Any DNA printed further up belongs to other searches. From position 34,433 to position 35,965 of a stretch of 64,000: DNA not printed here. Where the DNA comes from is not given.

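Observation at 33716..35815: Tightly packed three-gene cassette of unknown function: orf410 / LOG-SLOG-like Rossmann protein / small exported Cys protein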

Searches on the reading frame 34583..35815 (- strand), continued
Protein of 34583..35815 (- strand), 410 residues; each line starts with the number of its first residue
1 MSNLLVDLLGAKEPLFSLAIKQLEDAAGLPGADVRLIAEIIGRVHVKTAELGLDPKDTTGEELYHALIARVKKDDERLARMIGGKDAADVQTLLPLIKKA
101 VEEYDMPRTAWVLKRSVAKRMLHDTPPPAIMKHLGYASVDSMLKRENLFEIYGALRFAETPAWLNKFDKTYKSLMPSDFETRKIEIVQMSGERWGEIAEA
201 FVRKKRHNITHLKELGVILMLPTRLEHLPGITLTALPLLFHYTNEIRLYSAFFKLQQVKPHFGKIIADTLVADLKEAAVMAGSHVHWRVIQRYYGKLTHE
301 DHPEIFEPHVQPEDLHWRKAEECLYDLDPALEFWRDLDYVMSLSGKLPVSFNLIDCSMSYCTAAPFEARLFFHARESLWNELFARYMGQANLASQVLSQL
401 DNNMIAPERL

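Call 40: find_encoding_contigs(protein=P0304, flank=6000, max_places=2)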
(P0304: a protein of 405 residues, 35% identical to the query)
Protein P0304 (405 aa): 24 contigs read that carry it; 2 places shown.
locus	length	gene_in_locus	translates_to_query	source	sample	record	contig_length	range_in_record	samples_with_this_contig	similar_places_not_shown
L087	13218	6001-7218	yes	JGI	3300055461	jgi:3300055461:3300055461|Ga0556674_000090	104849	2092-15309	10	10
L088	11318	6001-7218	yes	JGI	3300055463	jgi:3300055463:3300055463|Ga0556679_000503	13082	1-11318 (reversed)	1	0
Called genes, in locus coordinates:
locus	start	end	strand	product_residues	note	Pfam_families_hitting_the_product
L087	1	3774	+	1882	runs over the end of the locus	PF01344:Kelch_1 (faint), PF13415:Beta-prop_FBX42 (faint), PF25210:Kelch_FKB95 (faint), PF21722:Gly_rich_2, PF24681:Kelch_KLHDC2_KLHL20_DRC7 (weak)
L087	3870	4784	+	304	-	PF01116:F_bP_aldolase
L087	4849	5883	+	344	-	PF00294:PfkB, PF08543:Phos_pyr_kin (faint)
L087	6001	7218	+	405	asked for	-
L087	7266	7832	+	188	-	PF18306:LDcluster4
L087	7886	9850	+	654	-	PF00270:DEAD (faint), PF04851:ResIII, PF17757:UvrB_inter, PF27431:UvrB_3rd, PF00271:Helicase_C, PF12344:UvrB, PF02151:UVR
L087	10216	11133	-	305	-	-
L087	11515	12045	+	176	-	-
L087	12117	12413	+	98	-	PF02686:GatC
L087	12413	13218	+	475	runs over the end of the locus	PF01425:Amidase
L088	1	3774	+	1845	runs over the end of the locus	?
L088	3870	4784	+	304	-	PF01116:F_bP_aldolase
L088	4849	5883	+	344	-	PF00294:PfkB, PF08543:Phos_pyr_kin (faint)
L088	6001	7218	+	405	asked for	-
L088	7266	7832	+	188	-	PF18306:LDcluster4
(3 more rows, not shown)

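Call 41: find_encoding_contigs(protein=P0274, flank=6000, max_places=2)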
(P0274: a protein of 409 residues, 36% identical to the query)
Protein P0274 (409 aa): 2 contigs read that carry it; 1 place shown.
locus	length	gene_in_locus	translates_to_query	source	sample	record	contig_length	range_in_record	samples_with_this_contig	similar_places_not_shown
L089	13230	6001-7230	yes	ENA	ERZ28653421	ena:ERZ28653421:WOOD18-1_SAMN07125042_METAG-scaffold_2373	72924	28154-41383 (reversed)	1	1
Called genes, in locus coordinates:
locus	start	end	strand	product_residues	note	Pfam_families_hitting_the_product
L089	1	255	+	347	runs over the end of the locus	PF00044:Gp_dh_N, PF02800:Gp_dh_C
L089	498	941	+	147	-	PF02502:LacAB_rpiB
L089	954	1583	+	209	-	PF00834:Ribul_P_3_epim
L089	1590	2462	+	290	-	PF00456:Transketolase_N, PF13292:DXP_synthase_N, PF00676:E1_dh, PF02775:TPP_enzyme_C (faint)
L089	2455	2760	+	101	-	-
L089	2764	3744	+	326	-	PF02779:Transket_pyr, PF02780:Transketolase_C, PF22613:Transketolase_C_1 (weak)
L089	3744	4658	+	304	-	PF01116:F_bP_aldolase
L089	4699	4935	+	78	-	-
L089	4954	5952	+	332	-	PF00294:PfkB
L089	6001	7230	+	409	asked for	-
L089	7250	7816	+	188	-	PF18306:LDcluster4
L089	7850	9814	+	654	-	PF00270:DEAD (faint), PF04851:ResIII, PF17757:UvrB_inter, PF27431:UvrB_3rd, PF00271:Helicase_C, PF12344:UvrB, PF02151:UVR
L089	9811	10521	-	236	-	-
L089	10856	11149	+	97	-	PF02686:GatC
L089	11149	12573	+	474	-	PF01425:Amidase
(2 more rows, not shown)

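Call 51: search_solved_structures(query=A2, max_evalue=10)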
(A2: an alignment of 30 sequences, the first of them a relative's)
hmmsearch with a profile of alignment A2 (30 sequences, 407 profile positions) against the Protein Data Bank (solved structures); distinct sequences matched with E-value up to 10: 0.

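Call 52: search_protein_families(library=pfam, alignment_id=A2, max_evalue=5)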
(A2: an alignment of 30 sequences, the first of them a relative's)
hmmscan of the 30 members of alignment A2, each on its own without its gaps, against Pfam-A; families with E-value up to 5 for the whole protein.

A. member 1, P0254 (416 aa): 1 family
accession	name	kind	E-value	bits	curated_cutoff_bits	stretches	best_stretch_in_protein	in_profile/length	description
PF09022.15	Staphostatin_A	-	0.035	14.5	24.1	1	158-224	13-76/105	Staphostatin A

B. families by the number of members that match (of 30 scanned): 28 families (the first 25 are shown)
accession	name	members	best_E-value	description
PF19254.5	DUF5901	1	0.0096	Family of unknown function (DUF5901)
PF22542.1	Utp8_C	1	0.015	Utp8, C-terminal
PF17376.7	DUF5398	1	0.017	Family of unknown function (DUF5398)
PF09862.15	DUF2089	1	0.03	Domain of unknown function (DUF2089)-HTH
PF07262.16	CdiI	1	0.033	CDI immunity protein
PF09022.15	Staphostatin_A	1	0.035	Staphostatin A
PF18785.7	Inv-AAD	1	0.036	Invertebrate-AID/APOBEC-deaminase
PF09111.16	SLIDE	1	0.038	SLIDE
PF07426.16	Dynactin_p22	1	0.041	Dynactin subunit p22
PF08820.15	DUF1803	1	0.045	Domain of unknown function (DUF1803)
PF20839.3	DUF5382_C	1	0.046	Family of unknown function (DUF5382) C-terminal domain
PF20850.2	EF_HD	1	0.053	Oedema factor (EF), alpha-helical domain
PF01858.22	RB_A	1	0.059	Retinoblastoma-associated protein A domain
PF13401.12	AAA_22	1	0.076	AAA domain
PF21103.3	PH1_SSRP1-like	1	0.078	SSRP1 PH domain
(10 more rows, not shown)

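Call 55: find_encoding_contigs(protein=P0289, flank=6000, max_places=2)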
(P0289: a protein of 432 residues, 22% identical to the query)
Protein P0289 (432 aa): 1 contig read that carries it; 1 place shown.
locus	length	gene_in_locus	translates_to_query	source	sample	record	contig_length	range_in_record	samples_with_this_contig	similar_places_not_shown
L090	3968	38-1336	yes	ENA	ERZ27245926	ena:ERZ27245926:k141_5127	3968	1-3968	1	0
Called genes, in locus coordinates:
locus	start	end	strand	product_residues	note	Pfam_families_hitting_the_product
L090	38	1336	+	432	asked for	-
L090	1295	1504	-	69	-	-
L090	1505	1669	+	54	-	PF03779:SPW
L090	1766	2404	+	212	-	PF01386:Ribosomal_L25p, PF14693:Ribosomal_TL5_C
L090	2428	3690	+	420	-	PF13406:SLT_2 (weak)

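Call 56: find_encoding_contigs(protein=P0303, flank=6000, max_places=2)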
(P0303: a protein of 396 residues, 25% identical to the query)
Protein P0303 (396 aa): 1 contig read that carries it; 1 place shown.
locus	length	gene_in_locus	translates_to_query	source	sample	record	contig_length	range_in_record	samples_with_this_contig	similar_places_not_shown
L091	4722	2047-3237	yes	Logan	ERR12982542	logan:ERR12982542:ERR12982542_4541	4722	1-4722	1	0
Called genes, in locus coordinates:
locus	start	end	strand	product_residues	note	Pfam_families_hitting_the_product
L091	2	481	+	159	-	?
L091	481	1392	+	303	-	PF01116:F_bP_aldolase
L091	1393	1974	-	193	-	PF01066:CDP-OH_P_transf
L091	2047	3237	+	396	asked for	-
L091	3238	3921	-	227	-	PF18306:LDcluster4, PF03641:Lysine_decarbox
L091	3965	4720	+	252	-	?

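Call 57: find_encoding_contigs(protein=P0298, flank=6000, max_places=2)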
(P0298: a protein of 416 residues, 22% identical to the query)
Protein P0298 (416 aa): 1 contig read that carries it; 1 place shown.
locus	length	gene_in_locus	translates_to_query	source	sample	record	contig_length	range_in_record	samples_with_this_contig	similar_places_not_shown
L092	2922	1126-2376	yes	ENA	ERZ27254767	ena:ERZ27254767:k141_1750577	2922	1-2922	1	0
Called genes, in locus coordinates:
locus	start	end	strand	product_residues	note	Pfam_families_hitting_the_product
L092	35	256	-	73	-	-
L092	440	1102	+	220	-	PF01135:PCMT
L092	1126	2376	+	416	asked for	-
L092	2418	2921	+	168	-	?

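Call 61: predict_structure(alignment_id=A3)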
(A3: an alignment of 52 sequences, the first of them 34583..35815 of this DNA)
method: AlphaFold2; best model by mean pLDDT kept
length: 410 residues; sequences in the alignment: 52
mean_pLDDT: 84.6   pTM: 0.83
mean pLDDT of the five models: 84.6, 81.8, 81.0, 80.1, 80.1
residues with pLDDT >= 90: 223; 70-90: 119; 50-70: 48; < 50: 20
segments of 3 or more residues with pLDDT < 50: 274-283, 401-410
pLDDT, mean of each block of 10 residues (from residue 1): 79 80 78 91 96 95 97 96 94 95 91 97 96 95 95 92 92 95 95 88 81 94 88 92 88 84 87 48 60 63 59 67 91 92 91 94 92 86 75 63 36
secondary structure, 60 per line:
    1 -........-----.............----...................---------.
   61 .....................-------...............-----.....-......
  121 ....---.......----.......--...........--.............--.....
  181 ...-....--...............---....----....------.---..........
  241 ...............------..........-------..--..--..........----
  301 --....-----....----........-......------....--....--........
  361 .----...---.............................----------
elements in order: H2-9 H15-27 H32-50 H60-81 H90-103 E109-113 H115-124 H128-134 H139-145 H148-158 H161-173 E179-183 E185-188 H191-205 E209-212 E217-220 H231-255 H262-271 H287-296 H303-306 H312-315 H320-327 H329-334 E341-344 E347-350 H353-361 H372-400

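Call 63: find_related_loci(query=A4, collection=metagenome_contigs, flank=5000)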
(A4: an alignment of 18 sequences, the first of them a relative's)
Query A4 (419 aa) in metagenome_contigs; peptide patterns used: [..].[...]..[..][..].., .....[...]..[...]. (x = any residue, [..] = any of these).
600 stretches matched a pattern (row limit reached: there are more); 559 encode a relative of the query (tblastn E <= 1e-3); the best 80 are kept; 80 distinct loci.
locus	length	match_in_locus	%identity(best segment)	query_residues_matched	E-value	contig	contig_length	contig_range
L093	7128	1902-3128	52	3-418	8e-145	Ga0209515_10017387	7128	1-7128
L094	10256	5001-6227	52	3-418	1e-144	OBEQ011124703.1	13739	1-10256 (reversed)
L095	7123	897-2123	52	3-418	3e-141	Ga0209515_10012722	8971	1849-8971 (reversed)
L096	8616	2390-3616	49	6-417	5e-135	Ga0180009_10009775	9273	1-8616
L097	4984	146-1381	50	3-415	3e-136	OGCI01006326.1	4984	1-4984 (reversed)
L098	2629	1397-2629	49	3-416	9e-142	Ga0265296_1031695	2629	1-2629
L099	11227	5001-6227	49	8-417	3e-134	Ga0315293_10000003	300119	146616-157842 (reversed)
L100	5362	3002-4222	49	6-417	9e-135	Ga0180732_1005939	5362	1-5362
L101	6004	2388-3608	51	8-418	6e-133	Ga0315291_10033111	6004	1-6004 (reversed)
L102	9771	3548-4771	50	8-417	3e-131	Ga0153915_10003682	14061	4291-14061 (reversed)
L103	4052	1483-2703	51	8-417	8e-134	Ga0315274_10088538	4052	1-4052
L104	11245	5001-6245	50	4-419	3e-130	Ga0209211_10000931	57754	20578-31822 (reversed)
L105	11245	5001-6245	50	4-419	8e-130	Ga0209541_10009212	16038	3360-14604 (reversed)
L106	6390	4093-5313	49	8-417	2e-129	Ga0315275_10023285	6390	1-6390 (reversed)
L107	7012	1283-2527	48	8-418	2e-129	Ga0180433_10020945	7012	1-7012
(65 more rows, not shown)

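Call 75: find_homologous_proteins(query=P0122, max_evalue=1e-20)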
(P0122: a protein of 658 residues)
Query P0122 (658 aa): 1994 proteins with E <= 1e-20 among 8000 candidates; the best 120 are listed.
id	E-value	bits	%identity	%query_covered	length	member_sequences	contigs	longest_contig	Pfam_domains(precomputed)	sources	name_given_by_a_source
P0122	0.0e+0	1495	100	100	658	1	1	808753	PF18306.7,PF03641.20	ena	-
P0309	0.0e+0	1279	83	100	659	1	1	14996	PF18306.7,PF03641.20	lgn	-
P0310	0.0e+0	1013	66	100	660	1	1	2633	PF18306.7,PF03641.20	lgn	-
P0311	0.0e+0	1010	65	100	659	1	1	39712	PF18306.7,PF03641.20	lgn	-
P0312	1.4e-295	1000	65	100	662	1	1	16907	PF18306.7,PF03641.20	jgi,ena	-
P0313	2.6e-295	999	65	100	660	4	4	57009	PF18306.7,PF03641.20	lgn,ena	-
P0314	3.6e-294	996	65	100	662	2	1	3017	PF18306.7,PF03641.20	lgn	-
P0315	7.4e-293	991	64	100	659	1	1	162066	PF18306.7,PF03641.20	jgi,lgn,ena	-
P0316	7.6e-290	981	65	100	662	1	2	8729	PF18306.7,PF03641.20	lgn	-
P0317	3.6e-288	976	64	100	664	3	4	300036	PF18306.7,PF03641.20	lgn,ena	-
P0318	5.7e-288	975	64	100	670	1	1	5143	PF18306.7,PF03641.20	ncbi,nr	ncbi:MAG TPA: TIGR00730 family Rossman fold protein [Candidatus Saccharimonadales bacterium]|nr:TIGR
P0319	6.4e-288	975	63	100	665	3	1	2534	PF18306.7,PF03641.20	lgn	-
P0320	2.2e-287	973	63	100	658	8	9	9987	PF18306.7,PF03641.20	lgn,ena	-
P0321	3.6e-287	972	64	99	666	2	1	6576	PF18306.7,PF03641.20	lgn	-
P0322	7.9e-287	971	63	100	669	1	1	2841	PF18306.7,PF03641.20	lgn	-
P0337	2.1e-274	930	63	97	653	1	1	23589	PF18306.7,PF03641.20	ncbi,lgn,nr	ncbi:TIGR00730 family Rossman fold protein [Pedobacter sp.]|nr:TIGR00730 family Rossman fold protein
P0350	4.1e-260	883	60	97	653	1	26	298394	PF18306.7,PF03641.20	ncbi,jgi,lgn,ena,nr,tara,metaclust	ncbi:TIGR00730 family Rossman fold protein [Candidatus Saccharibacteria bacterium]|nr:TIGR00730 fami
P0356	6.0e-259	879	60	97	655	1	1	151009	PF18306.7,PF03641.20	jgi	jgi:uncharacterized protein (TIGR00730 family)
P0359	1.1e-258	878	60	97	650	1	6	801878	PF18306.7,PF03641.20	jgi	jgi:uncharacterized protein (TIGR00730 family)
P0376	7.1e-255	866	59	98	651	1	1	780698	PF18306.7,PF03641.20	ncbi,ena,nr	ncbi:TIGR00730 family Rossman fold protein [Candidatus Saccharibacteria bacterium TM7i]|nr:TIGR00730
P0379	1.3e-254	865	59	98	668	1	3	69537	PF18306.7,PF03641.20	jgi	jgi:uncharacterized protein (TIGR00730 family)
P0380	1.4e-254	865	59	98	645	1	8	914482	PF18306.7,PF03641.20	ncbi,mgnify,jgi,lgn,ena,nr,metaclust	ncbi:MAG TPA: TIGR00730 family Rossman fold protein [Candidatus Saccharimonadaceae bacterium]|mgnify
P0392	3.2e-253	860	56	98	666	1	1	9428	PF18306.7,PF03641.20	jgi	jgi:uncharacterized protein (TIGR00730 family)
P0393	3.4e-253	860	58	97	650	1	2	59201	PF18306.7,PF03641.20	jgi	jgi:uncharacterized protein (TIGR00730 family)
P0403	2.6e-252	857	58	97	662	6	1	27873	PF18306.7,PF03641.20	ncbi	ncbi:MAG: TIGR00730 family Rossman fold protein [Candidatus Microsaccharimonas sp.]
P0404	3.2e-252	857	58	98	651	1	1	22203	PF18306.7,PF03641.20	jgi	jgi:uncharacterized protein (TIGR00730 family)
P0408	6.8e-252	856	57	98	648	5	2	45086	PF18306.7,PF03641.20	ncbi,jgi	jgi:uncharacterized protein (TIGR00730 family)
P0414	1.1e-251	855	58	97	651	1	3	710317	PF18306.7,PF03641.20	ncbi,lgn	ncbi:MAG: TIGR00730 family Rossman fold protein [Candidatus Microsaccharimonas sp.]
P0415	1.2e-251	855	57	98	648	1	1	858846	PF18306.7,PF03641.20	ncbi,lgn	ncbi:MAG: TIGR00730 family Rossman fold protein [Candidatus Saccharimonadota bacterium]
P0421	3.8e-251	853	59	98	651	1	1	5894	PF18306.7,PF03641.20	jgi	jgi:uncharacterized protein (TIGR00730 family)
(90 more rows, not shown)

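Call 76: find_encoding_contigs(protein=P0376, flank=8000, max_places=1)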
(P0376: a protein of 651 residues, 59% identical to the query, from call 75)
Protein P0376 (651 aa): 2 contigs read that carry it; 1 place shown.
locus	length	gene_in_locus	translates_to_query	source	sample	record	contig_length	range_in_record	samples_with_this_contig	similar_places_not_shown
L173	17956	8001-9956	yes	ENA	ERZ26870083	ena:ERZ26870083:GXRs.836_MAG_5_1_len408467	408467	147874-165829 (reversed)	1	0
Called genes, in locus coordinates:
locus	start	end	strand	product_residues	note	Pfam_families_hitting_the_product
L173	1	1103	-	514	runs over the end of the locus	PF13328:HD_4, PF01966:HD, PF04607:RelA_SpoT, PF02824:TGS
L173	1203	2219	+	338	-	PF00044:Gp_dh_N, PF02800:Gp_dh_C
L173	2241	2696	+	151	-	PF02502:LacAB_rpiB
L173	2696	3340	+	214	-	PF00834:Ribul_P_3_epim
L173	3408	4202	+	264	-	PF00456:Transketolase_N, PF00676:E1_dh, PF09364:XFP_N (weak), PF13292:DXP_synthase_N (faint)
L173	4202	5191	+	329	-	PF02779:Transket_pyr, PF02780:Transketolase_C, PF22613:Transketolase_C_1 (weak)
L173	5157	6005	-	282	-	-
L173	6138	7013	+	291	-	PF01116:F_bP_aldolase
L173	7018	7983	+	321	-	PF00294:PfkB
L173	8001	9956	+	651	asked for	PF18306:LDcluster4, PF03641:Lysine_decarbox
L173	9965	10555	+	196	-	-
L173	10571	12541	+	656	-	PF00270:DEAD (faint), PF04851:ResIII, PF17757:UvrB_inter, PF27431:UvrB_3rd, PF00271:Helicase_C, PF12344:UvrB, PF02151:UVR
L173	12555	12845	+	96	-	PF02686:GatC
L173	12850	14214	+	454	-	PF01425:Amidase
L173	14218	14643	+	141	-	-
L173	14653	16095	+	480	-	PF02934:GatB_N, PF02637:GatB_Yqey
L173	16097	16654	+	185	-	PF13238:AAA_18, PF13521:AAA_28 (weak), PF13671:AAA_33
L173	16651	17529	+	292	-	PF00483:NTP_transferase, PF12804:NTP_transf_3 (faint)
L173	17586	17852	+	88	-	-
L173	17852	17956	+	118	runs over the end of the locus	-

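Call 77: find_encoding_contigs(protein=P0350, flank=8000, max_places=2)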
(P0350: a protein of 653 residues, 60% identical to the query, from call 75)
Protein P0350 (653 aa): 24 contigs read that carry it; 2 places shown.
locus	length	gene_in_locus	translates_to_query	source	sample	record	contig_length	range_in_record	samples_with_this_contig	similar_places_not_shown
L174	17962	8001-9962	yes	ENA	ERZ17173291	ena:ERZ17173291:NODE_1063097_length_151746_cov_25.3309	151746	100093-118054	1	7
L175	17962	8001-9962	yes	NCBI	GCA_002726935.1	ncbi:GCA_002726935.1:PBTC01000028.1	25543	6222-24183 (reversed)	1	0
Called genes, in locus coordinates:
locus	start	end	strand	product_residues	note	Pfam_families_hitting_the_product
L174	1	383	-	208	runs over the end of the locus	PF02578:Cu-oxidase_4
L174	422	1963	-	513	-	PF13328:HD_4, PF01966:HD, PF04607:RelA_SpoT, PF02824:TGS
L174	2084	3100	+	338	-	PF00044:Gp_dh_N, PF02800:Gp_dh_C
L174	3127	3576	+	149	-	PF02502:LacAB_rpiB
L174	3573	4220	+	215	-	PF00834:Ribul_P_3_epim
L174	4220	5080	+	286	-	PF00456:Transketolase_N, PF13292:DXP_synthase_N (weak), PF00676:E1_dh (weak)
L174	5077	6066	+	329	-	PF02779:Transket_pyr, PF02780:Transketolase_C, PF22613:Transketolase_C_1 (weak)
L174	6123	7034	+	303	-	PF01116:F_bP_aldolase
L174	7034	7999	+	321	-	PF00294:PfkB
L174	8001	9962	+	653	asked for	PF18306:LDcluster4, PF03641:Lysine_decarbox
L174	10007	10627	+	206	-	-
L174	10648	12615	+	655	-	PF00270:DEAD (faint), PF04851:ResIII, PF17757:UvrB_inter, PF27431:UvrB_3rd, PF00271:Helicase_C, PF12344:UvrB, PF02151:UVR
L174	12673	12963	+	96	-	PF02686:GatC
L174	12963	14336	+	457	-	PF01425:Amidase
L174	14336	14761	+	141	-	-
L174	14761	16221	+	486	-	PF02934:GatB_N, PF02637:GatB_Yqey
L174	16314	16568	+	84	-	-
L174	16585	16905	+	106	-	-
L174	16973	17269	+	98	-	PF18910:DUF5665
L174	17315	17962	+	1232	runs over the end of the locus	PF02811:PHP, PF07733:DNA_pol3_alpha, PF17657:DNA_pol3_finger, PF14579:HHH_6, PF01336:tRNA_anti-codon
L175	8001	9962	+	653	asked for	PF18306:LDcluster4, PF03641:Lysine_decarbox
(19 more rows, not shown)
